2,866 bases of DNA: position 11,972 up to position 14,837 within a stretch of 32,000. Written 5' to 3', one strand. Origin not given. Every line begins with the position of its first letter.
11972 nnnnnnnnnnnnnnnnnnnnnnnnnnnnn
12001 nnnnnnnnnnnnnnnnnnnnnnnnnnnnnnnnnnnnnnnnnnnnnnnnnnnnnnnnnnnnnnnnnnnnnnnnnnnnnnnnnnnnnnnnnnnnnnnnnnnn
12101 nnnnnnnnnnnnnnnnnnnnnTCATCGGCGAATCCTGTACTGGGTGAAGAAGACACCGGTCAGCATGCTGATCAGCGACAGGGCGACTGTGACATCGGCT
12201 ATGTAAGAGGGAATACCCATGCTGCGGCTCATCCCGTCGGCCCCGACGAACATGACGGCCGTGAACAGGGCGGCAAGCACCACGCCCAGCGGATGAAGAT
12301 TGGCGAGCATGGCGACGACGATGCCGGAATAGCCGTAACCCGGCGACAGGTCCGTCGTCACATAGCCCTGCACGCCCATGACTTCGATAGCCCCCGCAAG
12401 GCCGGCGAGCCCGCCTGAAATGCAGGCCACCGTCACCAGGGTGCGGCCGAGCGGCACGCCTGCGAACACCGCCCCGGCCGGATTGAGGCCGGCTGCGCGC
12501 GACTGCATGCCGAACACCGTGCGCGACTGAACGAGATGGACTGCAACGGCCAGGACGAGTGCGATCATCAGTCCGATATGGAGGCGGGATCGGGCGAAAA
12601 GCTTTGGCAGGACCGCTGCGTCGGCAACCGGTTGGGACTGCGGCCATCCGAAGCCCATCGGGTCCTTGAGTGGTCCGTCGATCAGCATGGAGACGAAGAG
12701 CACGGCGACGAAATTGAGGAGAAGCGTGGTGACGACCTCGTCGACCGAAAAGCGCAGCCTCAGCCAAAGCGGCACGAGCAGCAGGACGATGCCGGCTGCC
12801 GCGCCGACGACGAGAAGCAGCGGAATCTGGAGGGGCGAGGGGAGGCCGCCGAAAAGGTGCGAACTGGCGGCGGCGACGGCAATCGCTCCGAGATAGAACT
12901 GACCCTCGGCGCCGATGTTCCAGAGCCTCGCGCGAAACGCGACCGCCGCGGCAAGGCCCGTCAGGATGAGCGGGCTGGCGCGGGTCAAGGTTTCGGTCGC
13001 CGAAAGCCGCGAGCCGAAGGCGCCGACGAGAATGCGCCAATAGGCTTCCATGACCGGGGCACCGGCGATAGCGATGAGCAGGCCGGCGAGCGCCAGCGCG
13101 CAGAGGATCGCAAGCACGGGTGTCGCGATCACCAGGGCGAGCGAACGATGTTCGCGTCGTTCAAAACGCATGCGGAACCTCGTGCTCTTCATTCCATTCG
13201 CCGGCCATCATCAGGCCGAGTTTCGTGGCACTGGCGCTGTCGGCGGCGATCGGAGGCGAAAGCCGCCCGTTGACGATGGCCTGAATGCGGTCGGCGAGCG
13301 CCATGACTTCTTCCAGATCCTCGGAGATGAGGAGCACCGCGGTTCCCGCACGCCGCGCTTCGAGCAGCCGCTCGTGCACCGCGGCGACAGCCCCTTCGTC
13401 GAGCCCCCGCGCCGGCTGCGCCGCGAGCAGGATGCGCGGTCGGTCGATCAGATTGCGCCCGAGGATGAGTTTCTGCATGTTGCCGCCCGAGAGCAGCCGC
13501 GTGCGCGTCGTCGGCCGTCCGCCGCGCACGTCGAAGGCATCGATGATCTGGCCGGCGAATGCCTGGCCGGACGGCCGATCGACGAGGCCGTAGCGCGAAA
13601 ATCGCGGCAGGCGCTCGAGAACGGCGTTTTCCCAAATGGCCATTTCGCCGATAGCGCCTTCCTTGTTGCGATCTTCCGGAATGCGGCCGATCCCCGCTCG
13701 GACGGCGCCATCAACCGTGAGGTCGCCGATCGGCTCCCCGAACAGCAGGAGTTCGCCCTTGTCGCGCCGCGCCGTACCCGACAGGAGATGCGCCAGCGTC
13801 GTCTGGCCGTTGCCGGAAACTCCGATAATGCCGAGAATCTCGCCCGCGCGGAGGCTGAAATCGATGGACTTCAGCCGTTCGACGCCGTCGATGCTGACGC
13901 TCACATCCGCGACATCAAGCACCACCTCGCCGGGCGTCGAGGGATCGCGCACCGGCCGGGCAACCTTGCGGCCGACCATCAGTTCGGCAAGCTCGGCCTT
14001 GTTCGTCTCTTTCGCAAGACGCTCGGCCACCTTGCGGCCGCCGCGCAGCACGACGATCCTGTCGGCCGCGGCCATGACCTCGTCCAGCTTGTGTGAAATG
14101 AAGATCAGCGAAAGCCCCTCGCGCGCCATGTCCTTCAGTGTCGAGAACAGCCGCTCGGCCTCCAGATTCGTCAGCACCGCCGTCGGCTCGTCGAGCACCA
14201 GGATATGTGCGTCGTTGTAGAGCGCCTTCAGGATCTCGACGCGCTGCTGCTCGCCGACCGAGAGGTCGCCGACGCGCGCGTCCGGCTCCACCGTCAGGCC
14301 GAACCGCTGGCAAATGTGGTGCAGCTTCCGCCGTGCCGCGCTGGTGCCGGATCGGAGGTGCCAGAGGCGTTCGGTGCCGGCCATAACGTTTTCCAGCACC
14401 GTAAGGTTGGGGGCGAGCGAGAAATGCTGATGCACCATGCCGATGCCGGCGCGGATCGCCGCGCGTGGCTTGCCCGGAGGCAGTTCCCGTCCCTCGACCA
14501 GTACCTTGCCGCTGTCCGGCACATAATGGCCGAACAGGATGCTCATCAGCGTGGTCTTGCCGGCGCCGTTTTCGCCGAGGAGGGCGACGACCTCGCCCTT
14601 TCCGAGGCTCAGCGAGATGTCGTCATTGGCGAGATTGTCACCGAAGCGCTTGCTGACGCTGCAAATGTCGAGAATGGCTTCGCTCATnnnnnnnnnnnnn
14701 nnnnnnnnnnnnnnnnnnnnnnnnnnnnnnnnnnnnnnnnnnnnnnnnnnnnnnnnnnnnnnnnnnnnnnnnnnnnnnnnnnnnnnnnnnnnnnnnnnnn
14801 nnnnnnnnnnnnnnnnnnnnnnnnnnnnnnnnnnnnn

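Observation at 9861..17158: BMP-type ABC importer fused in one operon with an AS-amidase and a CodA-family deaminase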

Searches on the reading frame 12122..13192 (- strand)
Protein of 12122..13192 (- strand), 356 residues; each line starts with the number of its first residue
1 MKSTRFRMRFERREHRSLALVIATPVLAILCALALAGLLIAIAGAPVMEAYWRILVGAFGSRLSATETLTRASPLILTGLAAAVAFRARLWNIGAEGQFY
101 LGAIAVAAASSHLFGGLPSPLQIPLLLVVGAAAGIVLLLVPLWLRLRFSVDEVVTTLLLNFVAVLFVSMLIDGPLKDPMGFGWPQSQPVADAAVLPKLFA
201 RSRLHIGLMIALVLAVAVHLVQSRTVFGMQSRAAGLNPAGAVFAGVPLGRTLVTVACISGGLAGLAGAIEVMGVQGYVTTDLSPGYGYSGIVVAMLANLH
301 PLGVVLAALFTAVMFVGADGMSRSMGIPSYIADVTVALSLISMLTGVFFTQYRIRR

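Call 4: search_protein_families(library=pfam, proteins=[window:12122-13192:-])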
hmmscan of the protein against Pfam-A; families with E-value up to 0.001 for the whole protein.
window:12122-13192:- (356 aa): 1 family
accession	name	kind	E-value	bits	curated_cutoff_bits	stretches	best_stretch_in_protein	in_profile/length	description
PF02653.21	BPD_transp_2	-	1.4e-37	129.7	26.8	1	66-324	3-252/269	Branched-chain amino acid transport system / permease component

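Call 5: search_protein_families(library=ncbifam, proteins=[window:12122-13192:-])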
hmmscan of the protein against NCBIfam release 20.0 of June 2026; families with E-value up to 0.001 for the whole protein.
window:12122-13192:- (356 aa): 5 families
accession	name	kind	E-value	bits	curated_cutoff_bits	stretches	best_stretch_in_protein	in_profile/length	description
NF047929.1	ABC_B6_perm_2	equivalog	1.1e-66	225.3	400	1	22-344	3-323/337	putative B6 ABC transporter permease subunit 2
NF047928.1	ABC_B6_perm_1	equivalog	6.8e-11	41.8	465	1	66-343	15-279/311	putative B6 ABC transporter permease subunit 1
NF008630.0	PRK11618.1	equivalog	1.2e-06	28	363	1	118-272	87-231/331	galactofuranose ABC transporter, permease protein YjfF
NF007014.0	PRK09478.1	equivalog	8.4e-05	22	386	1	125-295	107-273/336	galactose/methyl galactoside ABC transporter permease MglC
NF008441.0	PRK11285.1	equivalog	0.0004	19.6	378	1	208-269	182-243/333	L-arabinose ABC transporter permease AraH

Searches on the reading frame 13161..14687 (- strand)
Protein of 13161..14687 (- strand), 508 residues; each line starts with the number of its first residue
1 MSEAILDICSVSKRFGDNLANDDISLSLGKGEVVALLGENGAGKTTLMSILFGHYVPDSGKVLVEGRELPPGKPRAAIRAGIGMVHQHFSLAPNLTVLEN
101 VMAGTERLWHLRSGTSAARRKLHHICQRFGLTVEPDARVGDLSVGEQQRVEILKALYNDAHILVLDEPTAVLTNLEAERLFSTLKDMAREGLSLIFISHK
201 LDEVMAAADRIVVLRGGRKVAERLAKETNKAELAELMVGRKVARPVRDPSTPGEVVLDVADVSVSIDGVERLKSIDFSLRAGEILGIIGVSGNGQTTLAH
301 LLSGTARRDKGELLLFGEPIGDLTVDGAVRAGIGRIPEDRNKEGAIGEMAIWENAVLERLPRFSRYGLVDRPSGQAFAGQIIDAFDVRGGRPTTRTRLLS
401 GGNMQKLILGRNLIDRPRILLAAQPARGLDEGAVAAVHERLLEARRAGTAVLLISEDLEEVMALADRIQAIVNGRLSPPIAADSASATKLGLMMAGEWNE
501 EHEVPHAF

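Call 4: search_protein_families(library=pfam, proteins=[window:13161-14687:-])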
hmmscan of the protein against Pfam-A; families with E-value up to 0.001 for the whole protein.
window:13161-14687:- (508 aa): 3 families
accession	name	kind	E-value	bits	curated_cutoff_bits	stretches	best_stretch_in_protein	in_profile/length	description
PF00005.33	ABC_tran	-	2e-53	181.1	25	2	22-170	2-137/137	ABC transporter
PF20720.3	nSTAND3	-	0.00031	20.9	27.2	0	28-58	14-44/155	Novel STAND NTPase 3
PF13401.12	AAA_22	-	0.00074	20.3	27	0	33-197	7-121/130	AAA domain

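Call 5: search_protein_families(library=ncbifam, proteins=[window:13161-14687:-])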
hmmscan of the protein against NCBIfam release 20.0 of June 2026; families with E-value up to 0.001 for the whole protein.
window:13161-14687:- (508 aa): 190 families (the best 25 are shown)
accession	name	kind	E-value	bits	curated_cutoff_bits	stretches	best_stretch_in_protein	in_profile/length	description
NF047930.1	ABC_ATP_B6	equivalog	7.3e-126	420.8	670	1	5-496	2-510/510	putative B6 ABC transporter ATP-binding protein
NF010069.0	PRK13549.1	equivalog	1e-108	364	699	1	1-487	1-494/513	xylose ABC transporter ATP-binding protein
NF008442.0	PRK11288.1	equivalog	4.1e-104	348.7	689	1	2-489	4-490/504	L-arabinose ABC transporter ATP-binding protein AraG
NF008030.0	PRK10762.1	equivalog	4.4e-101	339.1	745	1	3-491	2-488/501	ribose ABC transporter ATP-binding protein RbsA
NF041861.1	YtfR_transport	equivalog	1.3e-98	330.5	850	1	5-476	1-472/492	galactofuranose ABC transporter, ATP-binding protein YtfR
TIGR02633.1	xylG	equivalog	1.6e-98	330.4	723.65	1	6-478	2-483/500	D-xylose ABC transporter ATP-binding protein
NF040905.2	GguA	equivalog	4.3e-94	315.7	810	1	5-490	1-496/500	multiple monosaccharide ABC transporter ATP-binding protein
NF008215.0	PRK10982.1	equivalog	1e-89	301.5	828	1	2-483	10-491/506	galactose/methyl galactoside ABC transporter ATP-binding protein MglA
NF007253.0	PRK09700.1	equivalog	1.9e-88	297.3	772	1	3-484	3-496/510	D-allose ABC transporter ATP-binding protein AlsA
NF011967.0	PRK15439.1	equivalog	2.2e-86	290.3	586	1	3-485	9-490/510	autoinducer 2 ABC transporter ATP-binding protein LsrA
TIGR01188.1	drrA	subfamily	2.3e-62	211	312.45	2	13-228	1-211/302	daunorubicin resistance ABC transporter, ATP-binding protein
TIGR03410.1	urea_trans_UrtE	equivalog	1.2e-58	198.3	285.8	2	7-237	2-228/230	urea ABC transporter ATP-binding subunit UrtE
NF010060.0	PRK13537.1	equivalog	2.3e-57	194.2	521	2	1-231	11-236/314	nodulation factor ABC transporter ATP-binding protein NodI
TIGR03411.1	urea_trans_UrtD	equivalog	2.6e-57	194.3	304.1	2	5-224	2-225/242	urea ABC transporter ATP-binding protein UrtD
TIGR02315.1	ABC_phnC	equivalog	1.2e-56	191.9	266.1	2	6-235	2-240/243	phosphonate ABC transporter ATP-binding protein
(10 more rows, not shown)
